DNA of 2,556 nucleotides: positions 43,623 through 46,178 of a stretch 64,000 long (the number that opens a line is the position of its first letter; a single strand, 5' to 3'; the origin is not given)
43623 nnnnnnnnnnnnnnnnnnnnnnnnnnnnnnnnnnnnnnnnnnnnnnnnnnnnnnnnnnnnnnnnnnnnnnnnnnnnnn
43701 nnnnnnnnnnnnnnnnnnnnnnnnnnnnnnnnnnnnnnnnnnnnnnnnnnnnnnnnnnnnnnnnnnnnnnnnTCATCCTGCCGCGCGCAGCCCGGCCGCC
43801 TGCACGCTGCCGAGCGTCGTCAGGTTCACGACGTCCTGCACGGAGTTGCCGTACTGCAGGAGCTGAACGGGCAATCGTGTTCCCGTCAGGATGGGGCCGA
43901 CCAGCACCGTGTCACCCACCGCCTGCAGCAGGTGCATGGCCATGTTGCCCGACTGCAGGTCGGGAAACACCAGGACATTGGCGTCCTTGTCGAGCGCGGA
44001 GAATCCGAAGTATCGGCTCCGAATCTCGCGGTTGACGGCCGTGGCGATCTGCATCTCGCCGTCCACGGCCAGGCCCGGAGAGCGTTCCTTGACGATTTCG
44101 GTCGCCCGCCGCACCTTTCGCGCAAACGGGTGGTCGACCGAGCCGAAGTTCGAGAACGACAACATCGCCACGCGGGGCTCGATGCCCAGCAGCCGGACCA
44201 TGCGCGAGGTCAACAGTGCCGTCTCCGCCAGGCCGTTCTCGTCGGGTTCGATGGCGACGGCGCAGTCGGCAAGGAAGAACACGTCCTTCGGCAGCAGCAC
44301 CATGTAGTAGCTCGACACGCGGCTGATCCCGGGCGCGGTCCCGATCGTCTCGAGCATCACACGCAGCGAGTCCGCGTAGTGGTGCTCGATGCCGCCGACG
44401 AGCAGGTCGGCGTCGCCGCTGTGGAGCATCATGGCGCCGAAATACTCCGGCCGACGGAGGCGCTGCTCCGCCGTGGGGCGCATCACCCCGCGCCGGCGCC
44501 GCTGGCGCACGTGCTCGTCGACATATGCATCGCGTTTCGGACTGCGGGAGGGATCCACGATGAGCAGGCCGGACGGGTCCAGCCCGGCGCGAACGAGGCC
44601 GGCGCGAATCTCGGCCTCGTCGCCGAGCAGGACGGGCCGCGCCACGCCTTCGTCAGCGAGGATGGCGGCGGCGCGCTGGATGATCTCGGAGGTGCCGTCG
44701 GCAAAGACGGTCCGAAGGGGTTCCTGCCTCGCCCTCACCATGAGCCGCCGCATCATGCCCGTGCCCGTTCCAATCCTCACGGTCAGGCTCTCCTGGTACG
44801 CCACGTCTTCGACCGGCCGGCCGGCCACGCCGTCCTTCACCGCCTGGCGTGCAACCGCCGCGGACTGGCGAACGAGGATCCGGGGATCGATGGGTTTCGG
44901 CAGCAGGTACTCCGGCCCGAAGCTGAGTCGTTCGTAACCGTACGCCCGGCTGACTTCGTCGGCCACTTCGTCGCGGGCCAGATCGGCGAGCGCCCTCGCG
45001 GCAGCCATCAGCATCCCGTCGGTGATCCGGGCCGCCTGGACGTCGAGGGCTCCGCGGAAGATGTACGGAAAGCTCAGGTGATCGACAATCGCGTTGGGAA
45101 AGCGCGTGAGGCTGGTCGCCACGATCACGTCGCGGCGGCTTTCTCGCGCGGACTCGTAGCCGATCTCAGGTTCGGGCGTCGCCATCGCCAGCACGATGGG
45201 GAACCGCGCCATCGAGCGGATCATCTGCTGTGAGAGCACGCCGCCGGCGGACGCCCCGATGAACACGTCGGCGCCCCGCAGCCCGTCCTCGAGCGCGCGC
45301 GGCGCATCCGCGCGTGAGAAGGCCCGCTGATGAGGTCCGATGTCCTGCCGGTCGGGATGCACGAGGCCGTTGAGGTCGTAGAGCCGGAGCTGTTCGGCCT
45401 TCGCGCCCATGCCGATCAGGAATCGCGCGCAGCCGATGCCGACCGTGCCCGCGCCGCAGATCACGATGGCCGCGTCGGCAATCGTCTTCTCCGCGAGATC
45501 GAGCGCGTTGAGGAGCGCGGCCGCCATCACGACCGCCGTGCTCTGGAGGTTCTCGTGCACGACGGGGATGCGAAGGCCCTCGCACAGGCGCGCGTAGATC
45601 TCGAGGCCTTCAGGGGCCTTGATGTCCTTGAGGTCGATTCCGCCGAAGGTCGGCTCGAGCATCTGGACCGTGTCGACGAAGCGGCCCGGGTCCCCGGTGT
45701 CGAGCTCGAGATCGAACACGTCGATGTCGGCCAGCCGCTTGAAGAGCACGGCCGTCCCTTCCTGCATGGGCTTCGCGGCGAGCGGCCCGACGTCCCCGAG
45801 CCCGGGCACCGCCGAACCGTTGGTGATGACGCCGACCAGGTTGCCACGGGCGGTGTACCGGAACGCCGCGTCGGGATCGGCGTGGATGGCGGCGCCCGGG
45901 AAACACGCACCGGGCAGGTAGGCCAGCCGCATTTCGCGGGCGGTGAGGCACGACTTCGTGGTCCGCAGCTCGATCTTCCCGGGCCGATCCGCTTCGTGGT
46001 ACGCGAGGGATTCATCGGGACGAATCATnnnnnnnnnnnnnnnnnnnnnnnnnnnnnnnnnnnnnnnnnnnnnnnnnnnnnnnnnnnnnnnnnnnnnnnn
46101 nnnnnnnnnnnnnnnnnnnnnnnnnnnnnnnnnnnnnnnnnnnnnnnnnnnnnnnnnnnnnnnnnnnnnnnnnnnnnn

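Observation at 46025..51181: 1,718-aa dikinase-like giant with an unrecognised ~975-aa N-terminus and a glucan-water-dikinase-like domain order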

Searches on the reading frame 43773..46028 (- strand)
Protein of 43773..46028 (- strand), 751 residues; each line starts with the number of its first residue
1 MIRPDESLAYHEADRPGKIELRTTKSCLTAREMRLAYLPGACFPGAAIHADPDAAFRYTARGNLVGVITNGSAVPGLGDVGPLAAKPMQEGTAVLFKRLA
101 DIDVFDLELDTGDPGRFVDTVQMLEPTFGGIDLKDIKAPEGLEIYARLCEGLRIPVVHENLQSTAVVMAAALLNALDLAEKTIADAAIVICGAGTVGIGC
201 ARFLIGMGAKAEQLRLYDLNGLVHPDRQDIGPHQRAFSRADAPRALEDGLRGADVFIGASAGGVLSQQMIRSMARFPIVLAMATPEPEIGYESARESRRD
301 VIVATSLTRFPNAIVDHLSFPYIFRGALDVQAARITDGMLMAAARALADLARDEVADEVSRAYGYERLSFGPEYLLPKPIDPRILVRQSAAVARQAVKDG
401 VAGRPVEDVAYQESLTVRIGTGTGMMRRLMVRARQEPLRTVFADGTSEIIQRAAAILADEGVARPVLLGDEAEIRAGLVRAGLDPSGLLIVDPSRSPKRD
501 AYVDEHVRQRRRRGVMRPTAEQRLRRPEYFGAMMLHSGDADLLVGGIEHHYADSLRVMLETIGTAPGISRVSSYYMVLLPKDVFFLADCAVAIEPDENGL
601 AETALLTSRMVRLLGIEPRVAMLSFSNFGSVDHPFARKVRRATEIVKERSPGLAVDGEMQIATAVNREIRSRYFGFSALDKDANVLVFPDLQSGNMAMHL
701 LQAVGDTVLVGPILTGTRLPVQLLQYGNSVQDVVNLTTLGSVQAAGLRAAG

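Call 6: search_protein_families(library=pfam, proteins=[window:43773-46028:-], max_evalue=0.001)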
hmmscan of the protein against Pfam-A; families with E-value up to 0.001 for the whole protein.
window:43773-46028:- (751 aa): 4 families
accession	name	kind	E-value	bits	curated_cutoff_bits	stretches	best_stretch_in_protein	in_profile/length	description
PF01515.24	PTA_PTB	-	5e-89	299.3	24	1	426-738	3-316/319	Phosphate acetyl/butaryl transferase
PF03949.21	Malic_M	-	3.5e-18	66.3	23.5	1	161-356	1-230/258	Malic enzyme, NAD binding domain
PF00390.24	malic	-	2e-13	51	23.1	1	19-148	4-181/182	Malic enzyme, N-terminal domain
PF01262.27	AlaDh_PNT_C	-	0.00075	19.4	23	0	183-282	26-128/214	Alanine dehydrogenase/PNT, C-terminal domain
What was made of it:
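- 43773..46028 (-): Obligate partner gene: hybrid malic-enzyme (MaeB) paralogue, 751 aa, with malic + Malic_M + PTA_PTB domains but a remodelled active site. Pfam in call 6.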

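Call 51: search_protein_families(library=ncbifam, proteins=[window:43773-46028:-], max_evalue=1e-10)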
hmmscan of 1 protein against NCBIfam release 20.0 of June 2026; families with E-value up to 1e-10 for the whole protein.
window:43773-46028:- (751 aa): 7 families
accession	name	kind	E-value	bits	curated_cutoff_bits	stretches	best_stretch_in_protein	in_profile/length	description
NF009501.0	PRK12861.1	subfamily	1.2e-194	648.5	1178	1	7-744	11-760/764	NADP-dependent malic enzyme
NF007233.1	PRK09653.1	subfamily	6e-79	265.9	310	1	426-744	2-319/319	phosphotransacetylase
NF004167.0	PRK05632.1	equivalog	2.8e-75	254.3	418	1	428-746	388-705/708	phosphate acetyltransferase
TIGR00651.1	pta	equivalog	5.8e-68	229.6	311.2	1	441-738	2-301/304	phosphate acetyltransferase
NF010052.0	PRK13529.1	subfamily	3.9e-16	58.8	326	1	154-357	265-505/564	oxaloacetate-decarboxylating malate dehydrogenase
NF008852.0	PRK11890.1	subfamily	5e-12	45.5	413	0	569-741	125-300/315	phosphate acetyltransferase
NF006045.0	PRK08190.1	subfamily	9.8e-12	44.4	282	0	534-731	245-444/467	bifunctional enoyl-CoA hydratase/phosphate acetyltransferase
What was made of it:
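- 43773..46028 (-): NCBIfam NADP-ME 648 bits against a cut-off of 1178 (call 51).
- On Hybrid malic enzyme MaeB (partner gene 43773..46028): NCBIfam 648 bits against a cut-off of 1178 (call 51).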

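Call 65: search_solved_structures(query=window:43773-46028:-, max_evalue=1e-50, show_alignments=2)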
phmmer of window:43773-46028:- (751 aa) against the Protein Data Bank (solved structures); distinct sequences matched with E-value up to 1e-50: 21.
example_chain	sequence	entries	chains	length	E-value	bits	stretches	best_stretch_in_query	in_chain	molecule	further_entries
9kru_A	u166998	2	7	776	5.8e-181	606.5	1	5-745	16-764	NADP-dependent malic enzyme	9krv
6zng_A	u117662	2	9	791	9.3e-180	602.5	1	5-745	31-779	NADP-dependent malate dehydrogenase,Malate dehydrogenase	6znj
8jzo_A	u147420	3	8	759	5.1e-174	583.6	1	6-744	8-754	NADP-dependent malic enzyme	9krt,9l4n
9krw_A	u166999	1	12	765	5.2e-174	583.5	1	6-744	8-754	NADP-dependent malic enzyme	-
9m2i_A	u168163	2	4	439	6.4e-119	401.5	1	6-427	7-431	NADP-dependent malic enzyme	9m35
6zn4_A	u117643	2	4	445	1.9e-115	389.9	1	5-415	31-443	NADP-dependent malate dehydrogenase,Malate dehydrogenase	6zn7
1ww8_A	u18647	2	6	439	4.1e-74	253.4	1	5-418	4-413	malate oxidoreductase | 439aa long hypothetical malate oxidoreductase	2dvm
2a9f_A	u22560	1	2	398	8.5e-72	245.7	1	16-355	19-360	putative malic enzyme ((S)-malate:NAD+ oxidoreductase (decarboxylating))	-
5cee_A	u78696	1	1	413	9.8e-71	242.2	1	5-357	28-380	NAD-dependent malic enzyme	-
1vl6_A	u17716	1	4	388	1.2e-67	232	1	17-354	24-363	malate oxidoreductase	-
2hae_A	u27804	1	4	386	1.2e-67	232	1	18-354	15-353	Malate oxidoreductase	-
6zn9_C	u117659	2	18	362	2e-59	204.8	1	438-745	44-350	Malate dehydrogenase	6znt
6znu_A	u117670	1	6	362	2e-59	204.8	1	438-745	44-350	Malate dehydrogenase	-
6zne_A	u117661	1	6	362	9.5e-59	202.6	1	438-745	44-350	Malate dehydrogenase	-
6znk_A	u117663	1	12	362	9.7e-59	202.5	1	438-745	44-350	Malate dehydrogenase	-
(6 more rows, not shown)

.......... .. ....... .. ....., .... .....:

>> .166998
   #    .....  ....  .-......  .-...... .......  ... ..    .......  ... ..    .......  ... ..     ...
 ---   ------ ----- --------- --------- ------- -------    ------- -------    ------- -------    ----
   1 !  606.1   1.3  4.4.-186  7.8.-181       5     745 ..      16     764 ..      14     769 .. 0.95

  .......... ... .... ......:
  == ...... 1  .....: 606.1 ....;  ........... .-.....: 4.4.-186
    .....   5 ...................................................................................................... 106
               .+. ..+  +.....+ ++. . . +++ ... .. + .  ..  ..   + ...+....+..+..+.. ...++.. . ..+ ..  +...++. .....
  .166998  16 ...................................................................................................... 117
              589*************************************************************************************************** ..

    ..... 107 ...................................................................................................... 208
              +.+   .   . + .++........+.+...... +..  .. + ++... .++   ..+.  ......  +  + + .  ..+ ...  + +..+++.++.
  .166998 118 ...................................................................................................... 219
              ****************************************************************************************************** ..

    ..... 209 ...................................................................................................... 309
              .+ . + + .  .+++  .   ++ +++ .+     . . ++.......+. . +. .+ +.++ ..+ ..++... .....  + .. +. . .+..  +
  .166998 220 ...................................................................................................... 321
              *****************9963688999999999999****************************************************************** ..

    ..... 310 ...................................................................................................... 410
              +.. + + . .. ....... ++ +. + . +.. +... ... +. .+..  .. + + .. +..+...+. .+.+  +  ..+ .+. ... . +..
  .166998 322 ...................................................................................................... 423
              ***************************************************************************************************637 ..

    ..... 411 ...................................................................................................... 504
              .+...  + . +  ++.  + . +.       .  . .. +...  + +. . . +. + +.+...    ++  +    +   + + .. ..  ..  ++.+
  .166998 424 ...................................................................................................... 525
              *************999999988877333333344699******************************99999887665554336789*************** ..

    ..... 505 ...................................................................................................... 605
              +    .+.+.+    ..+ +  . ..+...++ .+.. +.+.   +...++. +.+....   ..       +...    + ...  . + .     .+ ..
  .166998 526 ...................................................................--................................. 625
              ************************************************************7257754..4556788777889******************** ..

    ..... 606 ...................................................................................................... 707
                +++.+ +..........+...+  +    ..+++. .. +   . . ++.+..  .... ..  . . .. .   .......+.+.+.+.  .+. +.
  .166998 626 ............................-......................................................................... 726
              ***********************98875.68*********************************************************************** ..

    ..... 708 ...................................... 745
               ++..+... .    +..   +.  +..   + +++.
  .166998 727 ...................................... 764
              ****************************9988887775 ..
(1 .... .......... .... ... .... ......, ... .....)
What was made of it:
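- On Hybrid malic enzyme MaeB (partner gene 43773..46028): call 6; PDB MaeB matches at E ~1e-180 (call 65)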

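Call 75: find_homologous_proteins(query=window:43773-46028:-, max_evalue=1e-50)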
Query window:43773-46028:- (751 aa): 8000 proteins with E <= 1e-50 among 8000 candidates; the best 120 are listed.
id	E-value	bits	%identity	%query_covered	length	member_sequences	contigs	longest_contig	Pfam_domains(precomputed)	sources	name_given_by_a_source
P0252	0.0e+0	1642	100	100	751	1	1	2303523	PF00390.25,PF03949.22,PF01515.25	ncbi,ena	-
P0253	0.0e+0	1498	91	99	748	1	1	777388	PF00390.25,PF03949.22,PF01515.25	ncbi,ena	-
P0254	0.0e+0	1368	83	100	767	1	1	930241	PF00390.25,PF03949.22,PF01515.25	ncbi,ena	-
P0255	0.0e+0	1347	81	100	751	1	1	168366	PF00390.25,PF03949.22,PF01515.25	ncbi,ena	-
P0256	0.0e+0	1268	77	100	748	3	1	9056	PF00390.25,PF03949.22,PF01515.25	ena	-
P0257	0.0e+0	1237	75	100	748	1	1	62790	PF00390.25,PF03949.22,PF01515.25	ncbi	-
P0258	0.0e+0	1236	75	100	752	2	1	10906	PF00390.25,PF03949.22,PF01515.25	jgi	jgi:malate dehydrogenase (oxaloacetate-decarboxylating)(NADP+)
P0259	0.0e+0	1209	73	100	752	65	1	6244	PF00390.25,PF03949.22,PF01515.25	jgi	jgi:malate dehydrogenase (oxaloacetate-decarboxylating)(NADP+)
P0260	0.0e+0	1196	73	100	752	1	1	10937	PF00390.25,PF03949.22,PF01515.25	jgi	jgi:malate dehydrogenase (oxaloacetate-decarboxylating)(NADP+)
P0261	0.0e+0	1183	73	100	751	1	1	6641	PF00390.25,PF03949.22,PF01515.25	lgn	-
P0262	0.0e+0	1176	72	100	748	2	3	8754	PF00390.25,PF03949.22,PF01515.25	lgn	-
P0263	0.0e+0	1175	70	100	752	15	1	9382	PF00390.25,PF03949.22,PF01515.25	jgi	jgi:malate dehydrogenase (oxaloacetate-decarboxylating)(NADP+)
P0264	0.0e+0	1171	72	100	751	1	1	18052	PF00390.25,PF03949.22,PF01515.25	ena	-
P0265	0.0e+0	1165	71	100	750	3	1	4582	PF00390.25,PF03949.22,PF01515.25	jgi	jgi:malate dehydrogenase (oxaloacetate-decarboxylating)(NADP+)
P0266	0.0e+0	1135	70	100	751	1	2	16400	PF00390.25,PF03949.22,PF01515.25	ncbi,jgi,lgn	ncbi:MAG TPA: phosphate acyltransferase [Candidatus Eisenbacteria bacterium]|jgi:malate dehydrogenas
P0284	0.0e+0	1116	68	100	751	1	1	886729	PF00390.25,PF03949.22,PF01515.25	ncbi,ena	-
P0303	0.0e+0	1106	68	100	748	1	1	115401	PF00390.25,PF03949.22,PF01515.25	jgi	jgi:malate dehydrogenase (oxaloacetate-decarboxylating)(NADP+)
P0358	0.0e+0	1080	67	100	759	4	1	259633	PF00390.25,PF03949.22,PF01515.25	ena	-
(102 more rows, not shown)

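Call 76: find_encoding_contigs(protein=P0284, flank=8000, max_places=1)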
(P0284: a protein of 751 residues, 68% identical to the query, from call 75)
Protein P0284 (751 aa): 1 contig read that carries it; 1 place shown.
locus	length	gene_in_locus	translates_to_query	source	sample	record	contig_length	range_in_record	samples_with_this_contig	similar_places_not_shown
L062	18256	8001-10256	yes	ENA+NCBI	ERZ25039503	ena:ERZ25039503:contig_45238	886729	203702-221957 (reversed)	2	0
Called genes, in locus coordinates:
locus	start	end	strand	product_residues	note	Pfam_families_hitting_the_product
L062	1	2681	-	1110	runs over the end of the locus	PF00501:AMP-binding, PF23562:AMP-binding_C_3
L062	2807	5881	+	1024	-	-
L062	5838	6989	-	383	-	-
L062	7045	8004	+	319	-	PF01326:PPDK_N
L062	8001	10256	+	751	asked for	PF00390:malic, PF03949:Malic_M, PF01515:PTA_PTB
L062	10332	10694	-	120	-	PF00300:His_Phos_1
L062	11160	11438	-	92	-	-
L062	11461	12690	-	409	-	PF00246:Peptidase_M14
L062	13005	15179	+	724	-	PF00069:Pkinase, PF07714:PK_Tyr_Ser-Thr, PF01636:APH (faint), PF13414:TPR_11 (faint), PF00515:TPR_1 (faint), PF07719:TPR_2 (faint), PF13181:TPR_8 (faint), PF13432:TPR_16 (faint), +3 more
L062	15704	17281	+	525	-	PF10110:GPDPase_memb, PF03009:GDPD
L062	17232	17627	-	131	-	PF02954:HTH_8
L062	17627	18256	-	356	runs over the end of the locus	PF00072:Response_reg, PF00158:Sigma54_activat, PF14532:Sigma54_activ_2 (weak)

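Call 77: find_encoding_contigs(protein=P0358, flank=8000, max_places=1)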
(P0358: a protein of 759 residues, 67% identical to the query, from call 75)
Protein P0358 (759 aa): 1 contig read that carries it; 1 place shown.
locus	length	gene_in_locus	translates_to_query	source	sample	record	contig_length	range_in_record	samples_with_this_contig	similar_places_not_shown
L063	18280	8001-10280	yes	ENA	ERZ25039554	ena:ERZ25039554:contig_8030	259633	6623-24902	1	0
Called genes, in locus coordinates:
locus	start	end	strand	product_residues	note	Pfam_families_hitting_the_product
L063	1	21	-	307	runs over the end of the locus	-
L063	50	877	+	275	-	PF17874:TPR_MalT (weak), PF13424:TPR_12 (weak)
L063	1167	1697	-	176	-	-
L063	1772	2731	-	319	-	PF03099:BPL_LplA_LipB (weak)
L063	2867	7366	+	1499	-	PF00391:PEP-utilizers (weak)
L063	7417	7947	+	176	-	PF01326:PPDK_N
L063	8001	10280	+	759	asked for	PF00390:malic, PF03949:Malic_M, PF01515:PTA_PTB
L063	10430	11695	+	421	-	PF13091:PLDc_2, PF24402:iHKD (faint), PF00614:PLDc (faint), PF13091:PLDc_2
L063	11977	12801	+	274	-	PF13620:CarboxypepD_reg, PF24575:TPR_Slam (faint), PF13174:TPR_6 (faint), PF13432:TPR_16 (weak), PF14559:TPR_19 (weak), PF13432:TPR_16 (weak), PF14559:TPR_19, PF13371:TPR_9 (weak), +10 more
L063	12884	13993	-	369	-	PF13414:TPR_11 (faint), PF13424:TPR_12 (faint), PF07719:TPR_2 (faint), PF00515:TPR_1 (faint), PF13181:TPR_8 (faint), PF13428:TPR_14 (faint), PF23914:TPR_CcmH_CycH (weak), PF13432:TPR_16 (weak), +2 more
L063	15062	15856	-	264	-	-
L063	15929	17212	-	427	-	PF13428:TPR_14 (faint), PF13432:TPR_16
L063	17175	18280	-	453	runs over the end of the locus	-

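Call 78: find_encoding_contigs(protein=P0303, flank=8000, max_places=1)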
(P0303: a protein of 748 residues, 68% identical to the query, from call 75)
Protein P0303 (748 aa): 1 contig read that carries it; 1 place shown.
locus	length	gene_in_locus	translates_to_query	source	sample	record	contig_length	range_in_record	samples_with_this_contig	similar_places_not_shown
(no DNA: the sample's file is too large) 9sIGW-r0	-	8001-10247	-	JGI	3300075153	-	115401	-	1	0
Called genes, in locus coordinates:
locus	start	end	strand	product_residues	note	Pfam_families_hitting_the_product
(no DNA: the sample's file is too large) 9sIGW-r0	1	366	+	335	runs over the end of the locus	PF14522:Cytochrome_C7 (faint), PF22113:Mtrc-MtrF_II-IV_dom (faint), PF09699:Paired_CXXCH_1 (faint)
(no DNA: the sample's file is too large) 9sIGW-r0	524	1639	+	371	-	PF14522:Cytochrome_C7 (faint), PF09699:Paired_CXXCH_1 (weak)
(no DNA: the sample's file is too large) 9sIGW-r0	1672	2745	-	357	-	PF02685:Glucokinase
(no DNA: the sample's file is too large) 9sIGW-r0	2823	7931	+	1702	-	PF00391:PEP-utilizers, PF01326:PPDK_N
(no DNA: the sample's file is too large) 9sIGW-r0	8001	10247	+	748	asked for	PF00390:malic, PF03949:Malic_M, PF01515:PTA_PTB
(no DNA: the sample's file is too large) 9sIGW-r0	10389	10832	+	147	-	-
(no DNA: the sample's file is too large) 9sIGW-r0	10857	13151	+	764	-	PF00112:Peptidase_C1, PF13860:FlgD_ig (faint)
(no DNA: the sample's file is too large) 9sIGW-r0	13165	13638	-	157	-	-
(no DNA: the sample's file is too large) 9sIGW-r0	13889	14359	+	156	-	-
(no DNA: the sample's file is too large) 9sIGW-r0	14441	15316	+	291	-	PF00892:EamA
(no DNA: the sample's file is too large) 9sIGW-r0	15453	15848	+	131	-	-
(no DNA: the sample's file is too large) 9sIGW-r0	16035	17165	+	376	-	PF13360:PQQ_2 (faint)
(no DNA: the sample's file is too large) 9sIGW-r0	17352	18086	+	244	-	PF10502:Peptidase_S26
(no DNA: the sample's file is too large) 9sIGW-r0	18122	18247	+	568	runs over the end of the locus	-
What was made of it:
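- From the partner side, 3 of 3 sampled loci have the giant upstream (calls 76-78).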

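Call 86: list_cluster_members(proteins=[P0252, P0001, P0096])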
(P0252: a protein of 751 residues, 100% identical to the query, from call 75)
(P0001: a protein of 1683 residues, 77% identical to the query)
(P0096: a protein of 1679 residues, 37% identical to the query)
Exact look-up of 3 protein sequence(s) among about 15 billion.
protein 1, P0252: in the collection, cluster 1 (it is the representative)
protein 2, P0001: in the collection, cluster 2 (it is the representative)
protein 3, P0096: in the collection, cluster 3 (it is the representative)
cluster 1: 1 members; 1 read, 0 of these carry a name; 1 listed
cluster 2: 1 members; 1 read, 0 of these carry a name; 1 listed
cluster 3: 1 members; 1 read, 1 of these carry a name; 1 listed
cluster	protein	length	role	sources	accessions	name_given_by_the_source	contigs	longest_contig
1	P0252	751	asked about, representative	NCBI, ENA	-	-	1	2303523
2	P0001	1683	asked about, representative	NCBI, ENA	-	-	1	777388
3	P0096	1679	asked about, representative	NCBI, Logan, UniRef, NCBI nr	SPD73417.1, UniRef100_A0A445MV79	hypothetical protein PITCH_A1880002 [uncultured Desulfobacterium sp.] | Phosphoenolpyruvate synthase n=1 Tax=uncultured Desulfobacterium sp. TaxID=201089 ...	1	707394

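Call 87: find_encoding_contigs(protein=P0252, flank=10000, max_places=1)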
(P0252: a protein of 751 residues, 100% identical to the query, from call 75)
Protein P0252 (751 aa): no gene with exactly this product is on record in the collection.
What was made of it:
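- Tried and rejected: Locating the window's own contig through the partner protein P0252: not on record (call 87).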
